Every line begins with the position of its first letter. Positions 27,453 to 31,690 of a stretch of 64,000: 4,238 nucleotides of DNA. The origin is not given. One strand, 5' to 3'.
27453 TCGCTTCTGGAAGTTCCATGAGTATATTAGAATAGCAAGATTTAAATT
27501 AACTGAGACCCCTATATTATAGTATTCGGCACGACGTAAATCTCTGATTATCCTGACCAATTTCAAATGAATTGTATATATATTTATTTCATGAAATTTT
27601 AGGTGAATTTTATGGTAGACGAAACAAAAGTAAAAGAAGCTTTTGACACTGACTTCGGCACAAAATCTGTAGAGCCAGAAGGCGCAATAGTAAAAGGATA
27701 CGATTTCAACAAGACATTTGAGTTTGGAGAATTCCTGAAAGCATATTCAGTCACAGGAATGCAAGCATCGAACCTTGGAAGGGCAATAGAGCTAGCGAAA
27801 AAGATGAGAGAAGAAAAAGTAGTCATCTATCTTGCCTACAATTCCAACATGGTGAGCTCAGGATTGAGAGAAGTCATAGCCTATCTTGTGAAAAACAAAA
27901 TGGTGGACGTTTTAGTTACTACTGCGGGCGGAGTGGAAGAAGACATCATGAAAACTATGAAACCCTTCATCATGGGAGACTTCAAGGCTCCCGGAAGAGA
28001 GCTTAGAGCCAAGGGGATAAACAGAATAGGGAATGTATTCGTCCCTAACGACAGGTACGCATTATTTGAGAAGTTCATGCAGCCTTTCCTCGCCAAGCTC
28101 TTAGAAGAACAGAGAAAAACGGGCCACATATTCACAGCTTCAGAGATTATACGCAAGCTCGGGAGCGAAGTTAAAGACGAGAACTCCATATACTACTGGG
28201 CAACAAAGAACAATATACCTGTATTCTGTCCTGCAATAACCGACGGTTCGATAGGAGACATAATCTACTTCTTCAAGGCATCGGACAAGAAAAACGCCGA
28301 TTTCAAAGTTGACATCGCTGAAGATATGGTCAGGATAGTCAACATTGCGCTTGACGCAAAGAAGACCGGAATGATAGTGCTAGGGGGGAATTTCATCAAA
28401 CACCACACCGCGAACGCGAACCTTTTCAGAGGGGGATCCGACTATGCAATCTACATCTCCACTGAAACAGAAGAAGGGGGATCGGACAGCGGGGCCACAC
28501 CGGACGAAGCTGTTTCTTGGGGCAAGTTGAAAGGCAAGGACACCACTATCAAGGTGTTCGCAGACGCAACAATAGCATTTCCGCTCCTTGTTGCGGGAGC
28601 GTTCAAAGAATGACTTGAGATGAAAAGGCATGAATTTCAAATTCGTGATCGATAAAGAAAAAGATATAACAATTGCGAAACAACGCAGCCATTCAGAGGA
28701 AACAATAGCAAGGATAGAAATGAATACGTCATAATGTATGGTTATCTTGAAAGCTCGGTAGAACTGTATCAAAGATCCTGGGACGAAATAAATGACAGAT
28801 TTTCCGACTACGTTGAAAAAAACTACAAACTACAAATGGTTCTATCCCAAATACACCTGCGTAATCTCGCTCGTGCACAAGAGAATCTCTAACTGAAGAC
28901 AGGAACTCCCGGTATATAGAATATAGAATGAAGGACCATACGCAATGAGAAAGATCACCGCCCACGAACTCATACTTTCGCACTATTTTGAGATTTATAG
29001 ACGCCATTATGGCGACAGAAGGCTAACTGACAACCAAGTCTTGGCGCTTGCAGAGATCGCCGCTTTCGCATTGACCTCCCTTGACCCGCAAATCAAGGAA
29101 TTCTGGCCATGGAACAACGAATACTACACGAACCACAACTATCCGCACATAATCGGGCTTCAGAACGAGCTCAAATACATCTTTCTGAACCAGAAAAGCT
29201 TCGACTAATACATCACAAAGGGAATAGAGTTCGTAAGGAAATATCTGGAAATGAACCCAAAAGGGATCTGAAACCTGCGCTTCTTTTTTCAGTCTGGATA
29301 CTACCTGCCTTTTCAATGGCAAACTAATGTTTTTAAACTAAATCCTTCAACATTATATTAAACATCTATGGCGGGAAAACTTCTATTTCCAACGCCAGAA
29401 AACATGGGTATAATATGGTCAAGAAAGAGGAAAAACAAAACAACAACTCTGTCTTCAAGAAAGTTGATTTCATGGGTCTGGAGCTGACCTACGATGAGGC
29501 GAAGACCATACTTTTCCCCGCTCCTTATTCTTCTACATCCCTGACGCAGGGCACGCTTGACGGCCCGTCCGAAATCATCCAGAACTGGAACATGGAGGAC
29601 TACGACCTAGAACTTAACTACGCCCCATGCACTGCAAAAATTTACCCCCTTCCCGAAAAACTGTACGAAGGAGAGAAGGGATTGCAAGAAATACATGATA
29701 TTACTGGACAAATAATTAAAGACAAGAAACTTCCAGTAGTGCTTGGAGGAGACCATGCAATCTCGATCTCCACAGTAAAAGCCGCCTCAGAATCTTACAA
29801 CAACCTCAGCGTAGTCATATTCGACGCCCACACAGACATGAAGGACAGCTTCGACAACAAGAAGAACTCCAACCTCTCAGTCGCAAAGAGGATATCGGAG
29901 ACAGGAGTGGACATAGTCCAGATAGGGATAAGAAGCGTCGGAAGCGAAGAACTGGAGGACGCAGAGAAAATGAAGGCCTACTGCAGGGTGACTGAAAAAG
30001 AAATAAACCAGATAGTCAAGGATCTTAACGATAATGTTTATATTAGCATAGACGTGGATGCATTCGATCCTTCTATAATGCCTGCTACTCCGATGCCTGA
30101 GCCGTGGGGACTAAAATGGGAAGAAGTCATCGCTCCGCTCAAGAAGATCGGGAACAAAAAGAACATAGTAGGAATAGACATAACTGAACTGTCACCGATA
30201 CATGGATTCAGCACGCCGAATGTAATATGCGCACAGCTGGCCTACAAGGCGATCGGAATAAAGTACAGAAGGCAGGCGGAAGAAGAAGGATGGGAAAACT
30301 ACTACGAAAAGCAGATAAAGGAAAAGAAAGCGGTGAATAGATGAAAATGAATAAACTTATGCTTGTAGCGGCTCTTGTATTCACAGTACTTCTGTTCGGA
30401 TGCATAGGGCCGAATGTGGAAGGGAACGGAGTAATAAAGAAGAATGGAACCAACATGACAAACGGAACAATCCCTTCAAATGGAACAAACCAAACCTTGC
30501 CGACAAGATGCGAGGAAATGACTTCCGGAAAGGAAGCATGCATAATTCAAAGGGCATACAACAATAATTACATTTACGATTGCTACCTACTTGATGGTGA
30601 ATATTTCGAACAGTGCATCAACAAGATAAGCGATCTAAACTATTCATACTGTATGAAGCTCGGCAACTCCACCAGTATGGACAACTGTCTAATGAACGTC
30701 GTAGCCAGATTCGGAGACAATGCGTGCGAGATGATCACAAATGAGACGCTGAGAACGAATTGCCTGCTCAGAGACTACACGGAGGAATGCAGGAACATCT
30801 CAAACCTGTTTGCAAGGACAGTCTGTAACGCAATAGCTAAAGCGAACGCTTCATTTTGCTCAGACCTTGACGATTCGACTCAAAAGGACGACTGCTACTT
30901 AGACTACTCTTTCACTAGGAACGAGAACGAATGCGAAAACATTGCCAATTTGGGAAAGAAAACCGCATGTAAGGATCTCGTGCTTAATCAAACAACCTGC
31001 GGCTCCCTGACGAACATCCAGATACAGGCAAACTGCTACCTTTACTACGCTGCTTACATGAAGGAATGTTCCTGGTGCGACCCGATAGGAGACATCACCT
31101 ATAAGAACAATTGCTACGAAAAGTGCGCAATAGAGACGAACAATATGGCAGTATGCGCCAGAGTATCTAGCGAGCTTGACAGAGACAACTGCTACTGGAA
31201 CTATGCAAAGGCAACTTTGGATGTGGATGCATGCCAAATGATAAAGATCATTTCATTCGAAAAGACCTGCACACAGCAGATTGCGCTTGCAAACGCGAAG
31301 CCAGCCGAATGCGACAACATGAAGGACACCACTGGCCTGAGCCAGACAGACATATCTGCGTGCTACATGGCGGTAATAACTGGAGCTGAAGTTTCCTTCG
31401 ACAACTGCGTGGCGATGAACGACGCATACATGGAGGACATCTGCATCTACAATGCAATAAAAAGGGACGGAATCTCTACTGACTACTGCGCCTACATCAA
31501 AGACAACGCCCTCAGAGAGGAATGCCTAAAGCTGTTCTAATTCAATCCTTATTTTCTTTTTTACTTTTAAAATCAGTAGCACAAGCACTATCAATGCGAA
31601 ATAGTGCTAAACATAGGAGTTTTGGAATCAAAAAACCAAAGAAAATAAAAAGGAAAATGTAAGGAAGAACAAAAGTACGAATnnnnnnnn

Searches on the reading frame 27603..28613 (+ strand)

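Call 31: search_protein_families(library=pfam, proteins=[window:27603-28613:+], max_evalue=0.01)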
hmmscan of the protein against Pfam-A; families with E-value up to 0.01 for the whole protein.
window:27603-28613:+ (336 aa): 1 family
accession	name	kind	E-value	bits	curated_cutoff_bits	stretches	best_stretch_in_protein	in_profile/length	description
PF01916.23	DS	-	4.6e-113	377.7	27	1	44-332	2-287/288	Deoxyhypusine synthase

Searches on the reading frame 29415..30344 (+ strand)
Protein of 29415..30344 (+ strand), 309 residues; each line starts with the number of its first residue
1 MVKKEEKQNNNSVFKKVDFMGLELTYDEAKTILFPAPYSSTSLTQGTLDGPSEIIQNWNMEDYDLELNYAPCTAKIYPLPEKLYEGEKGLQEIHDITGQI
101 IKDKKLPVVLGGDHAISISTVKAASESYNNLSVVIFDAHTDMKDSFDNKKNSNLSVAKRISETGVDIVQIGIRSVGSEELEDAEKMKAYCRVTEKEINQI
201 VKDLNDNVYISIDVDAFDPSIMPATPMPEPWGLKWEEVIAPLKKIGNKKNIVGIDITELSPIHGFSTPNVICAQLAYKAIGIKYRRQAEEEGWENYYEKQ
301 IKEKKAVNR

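Call 12: search_protein_families(library=pfam, proteins=[window:29415-30344:+])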
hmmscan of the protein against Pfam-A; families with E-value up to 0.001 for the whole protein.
window:29415-30344:+ (309 aa): 1 family
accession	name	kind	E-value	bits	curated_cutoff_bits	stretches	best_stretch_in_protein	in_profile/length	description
PF00491.26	Arginase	-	3.1e-52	178.2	22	1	30-278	2-276/280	Arginase family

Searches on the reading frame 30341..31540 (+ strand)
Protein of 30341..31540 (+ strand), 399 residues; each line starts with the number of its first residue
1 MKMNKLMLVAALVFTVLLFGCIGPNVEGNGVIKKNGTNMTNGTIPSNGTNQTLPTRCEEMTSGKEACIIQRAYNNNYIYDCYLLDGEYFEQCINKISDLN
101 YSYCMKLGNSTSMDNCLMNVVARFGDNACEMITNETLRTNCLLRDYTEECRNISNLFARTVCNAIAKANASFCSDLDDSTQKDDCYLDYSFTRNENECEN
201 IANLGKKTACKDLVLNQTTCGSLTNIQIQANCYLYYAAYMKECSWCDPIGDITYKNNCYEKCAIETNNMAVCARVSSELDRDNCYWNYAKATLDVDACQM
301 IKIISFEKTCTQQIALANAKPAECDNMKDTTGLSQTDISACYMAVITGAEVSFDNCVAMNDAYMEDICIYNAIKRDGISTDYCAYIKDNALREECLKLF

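Call 12: search_protein_families(library=pfam, proteins=[window:30341-31540:+])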
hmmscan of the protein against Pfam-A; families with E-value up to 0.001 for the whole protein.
window:30341-31540:+ (399 aa): 0 families

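Call 36: search_solved_structures(query=window:30341-31540:+, max_evalue=1)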
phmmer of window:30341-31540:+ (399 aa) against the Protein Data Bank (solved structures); distinct sequences matched with E-value up to 1: 1.
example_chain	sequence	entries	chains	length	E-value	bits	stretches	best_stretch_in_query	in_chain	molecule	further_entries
8i7o_D2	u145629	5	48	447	0.37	13.2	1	139-211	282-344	Tektin-4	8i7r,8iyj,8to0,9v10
